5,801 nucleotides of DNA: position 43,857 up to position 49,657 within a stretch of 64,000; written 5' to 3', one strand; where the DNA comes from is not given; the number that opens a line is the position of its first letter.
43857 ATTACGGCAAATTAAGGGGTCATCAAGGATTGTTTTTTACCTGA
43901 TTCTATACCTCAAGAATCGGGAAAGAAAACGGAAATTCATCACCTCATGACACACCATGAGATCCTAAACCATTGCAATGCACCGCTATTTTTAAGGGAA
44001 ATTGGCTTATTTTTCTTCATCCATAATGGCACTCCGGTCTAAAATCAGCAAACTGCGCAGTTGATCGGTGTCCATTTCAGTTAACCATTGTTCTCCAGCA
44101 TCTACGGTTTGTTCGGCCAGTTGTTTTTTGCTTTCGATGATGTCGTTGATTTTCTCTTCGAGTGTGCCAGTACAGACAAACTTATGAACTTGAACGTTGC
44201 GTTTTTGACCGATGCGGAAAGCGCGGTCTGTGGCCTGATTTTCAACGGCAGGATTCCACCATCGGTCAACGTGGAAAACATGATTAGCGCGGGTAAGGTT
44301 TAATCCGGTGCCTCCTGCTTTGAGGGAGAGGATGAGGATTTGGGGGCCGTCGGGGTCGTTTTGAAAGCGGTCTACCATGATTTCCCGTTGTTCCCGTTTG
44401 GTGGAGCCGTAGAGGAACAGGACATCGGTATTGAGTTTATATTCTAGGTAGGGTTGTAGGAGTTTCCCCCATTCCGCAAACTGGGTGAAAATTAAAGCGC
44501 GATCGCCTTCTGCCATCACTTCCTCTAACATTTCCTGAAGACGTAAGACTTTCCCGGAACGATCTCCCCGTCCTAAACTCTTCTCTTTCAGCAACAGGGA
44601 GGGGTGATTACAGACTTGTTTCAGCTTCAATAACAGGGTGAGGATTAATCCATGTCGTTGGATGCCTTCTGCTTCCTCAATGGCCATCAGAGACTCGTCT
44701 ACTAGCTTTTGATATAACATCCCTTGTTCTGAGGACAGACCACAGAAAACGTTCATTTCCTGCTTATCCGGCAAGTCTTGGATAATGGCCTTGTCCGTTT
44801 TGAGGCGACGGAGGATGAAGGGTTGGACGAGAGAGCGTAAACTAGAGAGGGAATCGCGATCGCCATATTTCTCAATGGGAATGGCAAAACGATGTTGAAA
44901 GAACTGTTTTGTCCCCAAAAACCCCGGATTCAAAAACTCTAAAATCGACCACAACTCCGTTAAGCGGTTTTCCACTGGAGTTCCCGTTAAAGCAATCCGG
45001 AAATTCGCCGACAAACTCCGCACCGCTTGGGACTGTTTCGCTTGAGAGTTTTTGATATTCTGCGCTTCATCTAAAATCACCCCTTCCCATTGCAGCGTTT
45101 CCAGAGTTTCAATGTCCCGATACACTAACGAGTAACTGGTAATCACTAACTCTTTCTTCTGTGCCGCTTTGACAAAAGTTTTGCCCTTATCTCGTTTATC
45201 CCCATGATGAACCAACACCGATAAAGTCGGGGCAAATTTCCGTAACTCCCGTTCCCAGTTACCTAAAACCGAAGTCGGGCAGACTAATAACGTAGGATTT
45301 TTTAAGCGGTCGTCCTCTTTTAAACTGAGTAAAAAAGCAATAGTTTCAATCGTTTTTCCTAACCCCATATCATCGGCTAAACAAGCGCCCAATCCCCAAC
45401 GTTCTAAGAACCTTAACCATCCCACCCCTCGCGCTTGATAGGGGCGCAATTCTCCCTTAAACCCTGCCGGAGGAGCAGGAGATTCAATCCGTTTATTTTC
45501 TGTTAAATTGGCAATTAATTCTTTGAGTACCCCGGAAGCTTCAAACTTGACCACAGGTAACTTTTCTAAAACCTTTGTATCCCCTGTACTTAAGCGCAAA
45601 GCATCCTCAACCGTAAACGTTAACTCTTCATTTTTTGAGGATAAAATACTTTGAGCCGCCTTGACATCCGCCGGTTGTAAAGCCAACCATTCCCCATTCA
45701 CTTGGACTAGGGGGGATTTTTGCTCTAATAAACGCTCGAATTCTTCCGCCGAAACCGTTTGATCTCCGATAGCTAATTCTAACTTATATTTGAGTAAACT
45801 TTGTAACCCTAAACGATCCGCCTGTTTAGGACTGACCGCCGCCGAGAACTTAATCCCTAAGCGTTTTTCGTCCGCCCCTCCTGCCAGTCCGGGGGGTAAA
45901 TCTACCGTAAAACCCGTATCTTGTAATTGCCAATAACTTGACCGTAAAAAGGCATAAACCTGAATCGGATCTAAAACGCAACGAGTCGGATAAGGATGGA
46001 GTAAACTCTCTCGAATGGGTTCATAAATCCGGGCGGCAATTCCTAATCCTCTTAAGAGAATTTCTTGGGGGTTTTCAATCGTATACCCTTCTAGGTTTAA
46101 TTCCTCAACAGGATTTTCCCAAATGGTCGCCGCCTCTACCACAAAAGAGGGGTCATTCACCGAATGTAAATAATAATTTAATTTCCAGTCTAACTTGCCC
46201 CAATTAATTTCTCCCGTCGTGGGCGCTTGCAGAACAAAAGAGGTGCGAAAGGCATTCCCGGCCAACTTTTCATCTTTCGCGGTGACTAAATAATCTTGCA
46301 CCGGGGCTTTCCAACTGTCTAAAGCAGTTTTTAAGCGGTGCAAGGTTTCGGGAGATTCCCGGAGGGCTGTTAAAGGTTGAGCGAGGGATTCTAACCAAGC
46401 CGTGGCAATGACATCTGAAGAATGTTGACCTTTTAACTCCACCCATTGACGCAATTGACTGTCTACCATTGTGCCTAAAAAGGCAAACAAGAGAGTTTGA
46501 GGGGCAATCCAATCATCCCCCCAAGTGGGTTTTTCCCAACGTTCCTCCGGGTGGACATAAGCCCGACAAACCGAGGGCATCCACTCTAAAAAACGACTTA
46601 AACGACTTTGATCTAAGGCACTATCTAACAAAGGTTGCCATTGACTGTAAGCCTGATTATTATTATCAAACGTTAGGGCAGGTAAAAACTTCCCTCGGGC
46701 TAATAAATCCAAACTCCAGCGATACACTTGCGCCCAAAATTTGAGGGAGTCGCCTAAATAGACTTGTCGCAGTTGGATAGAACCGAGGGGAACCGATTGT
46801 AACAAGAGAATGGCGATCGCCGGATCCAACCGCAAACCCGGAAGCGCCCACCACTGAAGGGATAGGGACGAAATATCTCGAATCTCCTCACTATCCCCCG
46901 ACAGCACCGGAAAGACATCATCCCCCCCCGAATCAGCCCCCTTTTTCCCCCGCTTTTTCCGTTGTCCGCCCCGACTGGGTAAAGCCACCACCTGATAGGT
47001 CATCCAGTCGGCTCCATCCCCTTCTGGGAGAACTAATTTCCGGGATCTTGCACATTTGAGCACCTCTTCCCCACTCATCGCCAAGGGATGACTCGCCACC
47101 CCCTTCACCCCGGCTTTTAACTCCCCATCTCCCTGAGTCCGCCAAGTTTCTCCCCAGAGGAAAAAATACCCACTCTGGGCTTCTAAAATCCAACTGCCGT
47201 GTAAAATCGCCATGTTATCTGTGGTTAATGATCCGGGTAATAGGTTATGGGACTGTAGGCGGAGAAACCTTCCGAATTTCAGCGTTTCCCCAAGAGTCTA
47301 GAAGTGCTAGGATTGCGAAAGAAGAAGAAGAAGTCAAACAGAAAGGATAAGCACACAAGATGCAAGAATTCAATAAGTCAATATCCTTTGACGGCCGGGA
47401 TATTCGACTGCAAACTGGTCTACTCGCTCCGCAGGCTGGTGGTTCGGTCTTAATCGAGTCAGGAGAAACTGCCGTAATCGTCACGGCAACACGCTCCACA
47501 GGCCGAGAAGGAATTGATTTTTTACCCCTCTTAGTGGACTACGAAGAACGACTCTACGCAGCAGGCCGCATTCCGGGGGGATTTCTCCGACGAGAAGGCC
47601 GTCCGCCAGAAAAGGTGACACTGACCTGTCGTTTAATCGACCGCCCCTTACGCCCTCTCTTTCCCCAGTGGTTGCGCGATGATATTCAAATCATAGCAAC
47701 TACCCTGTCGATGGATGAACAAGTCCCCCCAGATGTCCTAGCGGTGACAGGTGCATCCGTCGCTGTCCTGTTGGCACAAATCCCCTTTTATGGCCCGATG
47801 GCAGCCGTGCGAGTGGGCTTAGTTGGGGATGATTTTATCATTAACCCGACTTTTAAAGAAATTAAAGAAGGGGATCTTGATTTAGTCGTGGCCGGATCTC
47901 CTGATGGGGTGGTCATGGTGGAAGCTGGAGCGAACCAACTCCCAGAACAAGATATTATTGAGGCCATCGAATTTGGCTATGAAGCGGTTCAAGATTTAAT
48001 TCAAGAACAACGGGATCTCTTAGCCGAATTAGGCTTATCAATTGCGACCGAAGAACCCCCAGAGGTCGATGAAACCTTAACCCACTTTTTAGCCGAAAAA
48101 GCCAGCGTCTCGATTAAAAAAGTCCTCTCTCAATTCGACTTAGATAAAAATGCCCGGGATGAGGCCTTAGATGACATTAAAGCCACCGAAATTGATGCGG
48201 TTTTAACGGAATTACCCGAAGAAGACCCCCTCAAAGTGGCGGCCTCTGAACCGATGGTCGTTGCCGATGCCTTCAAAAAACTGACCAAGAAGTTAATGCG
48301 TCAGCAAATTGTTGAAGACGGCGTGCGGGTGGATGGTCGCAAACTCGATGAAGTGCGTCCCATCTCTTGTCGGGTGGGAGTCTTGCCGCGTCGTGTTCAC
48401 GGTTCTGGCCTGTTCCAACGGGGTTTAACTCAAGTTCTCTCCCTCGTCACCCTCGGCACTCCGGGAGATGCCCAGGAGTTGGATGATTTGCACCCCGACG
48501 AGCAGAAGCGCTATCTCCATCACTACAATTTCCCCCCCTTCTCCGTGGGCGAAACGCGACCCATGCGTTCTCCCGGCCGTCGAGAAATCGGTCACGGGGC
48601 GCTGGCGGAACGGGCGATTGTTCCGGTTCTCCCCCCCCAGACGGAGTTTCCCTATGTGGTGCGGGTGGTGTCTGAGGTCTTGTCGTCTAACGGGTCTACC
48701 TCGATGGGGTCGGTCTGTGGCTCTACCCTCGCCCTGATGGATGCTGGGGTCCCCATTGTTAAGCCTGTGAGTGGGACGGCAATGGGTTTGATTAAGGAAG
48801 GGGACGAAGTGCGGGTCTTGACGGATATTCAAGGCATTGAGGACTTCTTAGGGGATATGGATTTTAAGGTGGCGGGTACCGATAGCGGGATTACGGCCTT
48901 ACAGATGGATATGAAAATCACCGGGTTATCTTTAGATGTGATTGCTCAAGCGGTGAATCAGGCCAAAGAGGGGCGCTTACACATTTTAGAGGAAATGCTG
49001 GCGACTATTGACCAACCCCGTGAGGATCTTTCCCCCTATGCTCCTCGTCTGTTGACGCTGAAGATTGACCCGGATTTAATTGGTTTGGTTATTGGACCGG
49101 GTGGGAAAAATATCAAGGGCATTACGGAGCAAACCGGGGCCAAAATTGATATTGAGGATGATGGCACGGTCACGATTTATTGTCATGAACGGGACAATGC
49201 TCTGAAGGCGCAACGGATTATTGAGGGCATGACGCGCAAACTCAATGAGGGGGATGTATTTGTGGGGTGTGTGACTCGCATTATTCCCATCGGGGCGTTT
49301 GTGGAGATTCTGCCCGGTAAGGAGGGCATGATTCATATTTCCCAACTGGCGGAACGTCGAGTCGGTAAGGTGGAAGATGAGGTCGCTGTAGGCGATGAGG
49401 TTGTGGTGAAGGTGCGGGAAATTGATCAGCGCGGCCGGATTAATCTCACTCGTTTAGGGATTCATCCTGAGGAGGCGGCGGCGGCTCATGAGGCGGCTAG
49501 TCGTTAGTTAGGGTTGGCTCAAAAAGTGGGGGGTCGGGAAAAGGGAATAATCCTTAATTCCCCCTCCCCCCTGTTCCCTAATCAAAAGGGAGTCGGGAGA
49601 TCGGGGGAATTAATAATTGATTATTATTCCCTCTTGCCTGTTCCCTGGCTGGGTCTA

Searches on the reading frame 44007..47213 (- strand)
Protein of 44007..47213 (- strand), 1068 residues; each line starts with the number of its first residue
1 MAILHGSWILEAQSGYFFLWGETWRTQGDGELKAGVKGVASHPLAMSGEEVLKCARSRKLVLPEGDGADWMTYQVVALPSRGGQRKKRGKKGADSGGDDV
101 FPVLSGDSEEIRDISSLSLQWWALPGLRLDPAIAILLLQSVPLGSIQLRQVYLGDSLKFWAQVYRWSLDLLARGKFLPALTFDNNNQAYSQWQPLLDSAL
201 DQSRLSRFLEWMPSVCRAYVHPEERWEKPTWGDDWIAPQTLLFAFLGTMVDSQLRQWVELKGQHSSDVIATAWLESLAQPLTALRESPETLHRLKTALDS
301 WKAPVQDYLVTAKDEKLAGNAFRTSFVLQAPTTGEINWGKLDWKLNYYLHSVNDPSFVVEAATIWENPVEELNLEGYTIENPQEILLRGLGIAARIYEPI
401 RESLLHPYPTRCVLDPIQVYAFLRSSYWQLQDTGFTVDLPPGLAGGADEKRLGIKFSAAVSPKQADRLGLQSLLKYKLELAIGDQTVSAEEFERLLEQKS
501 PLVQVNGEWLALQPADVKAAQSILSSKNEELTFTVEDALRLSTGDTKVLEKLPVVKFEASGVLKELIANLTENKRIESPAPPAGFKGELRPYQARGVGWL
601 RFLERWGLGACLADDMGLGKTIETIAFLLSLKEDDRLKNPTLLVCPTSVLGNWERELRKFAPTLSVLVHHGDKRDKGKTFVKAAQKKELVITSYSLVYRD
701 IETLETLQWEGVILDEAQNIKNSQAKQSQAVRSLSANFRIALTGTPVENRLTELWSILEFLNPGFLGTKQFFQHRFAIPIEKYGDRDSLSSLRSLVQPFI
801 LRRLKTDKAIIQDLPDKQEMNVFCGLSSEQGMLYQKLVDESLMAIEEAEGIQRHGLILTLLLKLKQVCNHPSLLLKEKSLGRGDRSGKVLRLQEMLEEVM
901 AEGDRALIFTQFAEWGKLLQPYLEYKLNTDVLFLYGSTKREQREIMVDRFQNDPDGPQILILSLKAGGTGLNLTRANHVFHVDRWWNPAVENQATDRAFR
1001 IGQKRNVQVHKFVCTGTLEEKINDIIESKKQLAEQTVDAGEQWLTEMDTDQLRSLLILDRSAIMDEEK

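Call 67: search_protein_families(library=pfam, proteins=[window:44007-47213:-], max_evalue=0.0001)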
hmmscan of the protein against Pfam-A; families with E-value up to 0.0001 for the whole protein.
window:44007-47213:- (1068 aa): 5 families
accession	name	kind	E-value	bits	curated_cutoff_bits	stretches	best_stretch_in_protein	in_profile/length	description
PF00176.29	SNF2-rel_dom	-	3.1e-78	263.3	24.9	1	592-873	1-290/290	SNF2-related domain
PF12419.13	DUF3670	-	1.6e-38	131.9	27.6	1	408-542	2-135/136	SNF2 Helicase protein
PF00271.37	Helicase_C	-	4.8e-19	69.1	23.5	1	892-1002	6-110/110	Helicase conserved C-terminal domain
PF04851.21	ResIII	-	6.5e-09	36.3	22.5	1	588-747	3-163/164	Type III restriction enzyme, res subunit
PF00270.35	DEAD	-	2.7e-05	24.4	26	0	615-747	22-161/167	DEAD/DEAH box helicase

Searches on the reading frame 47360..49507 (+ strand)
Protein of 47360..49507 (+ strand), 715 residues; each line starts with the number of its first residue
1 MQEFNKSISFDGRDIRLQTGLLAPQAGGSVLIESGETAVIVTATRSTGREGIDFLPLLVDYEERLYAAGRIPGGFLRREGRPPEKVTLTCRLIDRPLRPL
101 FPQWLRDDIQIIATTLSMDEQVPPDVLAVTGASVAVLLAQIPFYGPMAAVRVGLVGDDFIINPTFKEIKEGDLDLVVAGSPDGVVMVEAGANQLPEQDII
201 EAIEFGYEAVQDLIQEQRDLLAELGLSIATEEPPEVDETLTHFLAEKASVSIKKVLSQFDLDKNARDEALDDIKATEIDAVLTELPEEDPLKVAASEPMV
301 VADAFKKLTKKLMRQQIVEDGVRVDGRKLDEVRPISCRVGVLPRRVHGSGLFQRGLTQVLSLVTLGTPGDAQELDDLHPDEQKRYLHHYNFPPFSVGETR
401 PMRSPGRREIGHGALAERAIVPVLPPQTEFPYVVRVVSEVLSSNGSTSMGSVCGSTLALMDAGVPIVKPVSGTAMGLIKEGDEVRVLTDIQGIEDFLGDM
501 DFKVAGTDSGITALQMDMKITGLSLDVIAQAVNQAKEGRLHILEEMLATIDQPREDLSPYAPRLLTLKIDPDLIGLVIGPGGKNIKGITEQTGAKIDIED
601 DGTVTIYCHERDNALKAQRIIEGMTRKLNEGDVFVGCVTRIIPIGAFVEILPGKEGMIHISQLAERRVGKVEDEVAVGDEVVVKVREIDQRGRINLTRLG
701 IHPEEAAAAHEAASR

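Call 67: search_protein_families(library=pfam, proteins=[window:47360-49507:+], max_evalue=0.0001)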
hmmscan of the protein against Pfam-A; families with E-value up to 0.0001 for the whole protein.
window:47360-49507:+ (715 aa): 6 families
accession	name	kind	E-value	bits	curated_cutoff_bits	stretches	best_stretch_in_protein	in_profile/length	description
PF01138.27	RNase_PH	-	2.3e-52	177.3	25.5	2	331-465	1-130/130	3' exoribonuclease family, domain 1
PF03725.20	RNase_PH_C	-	3.9e-24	84.8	20.8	2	145-209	1-67/67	3' exoribonuclease family, domain 2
PF00575.29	S1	-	1.1e-15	58.2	22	1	627-697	1-72/74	S1 RNA binding domain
PF00013.35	KH_1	-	2e-14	53.5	21.5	1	566-622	3-65/66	KH domain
PF03726.19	PNPase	-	6.1e-14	52.7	24.6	1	241-328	3-81/81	Polyribonucleotide nucleotidyltransferase, RNA binding domain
PF22675.2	KH-I_KHDC4-BBP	-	1.4e-05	25.3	30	1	572-606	6-40/76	KHDC4/BBP-like, KH-domain type I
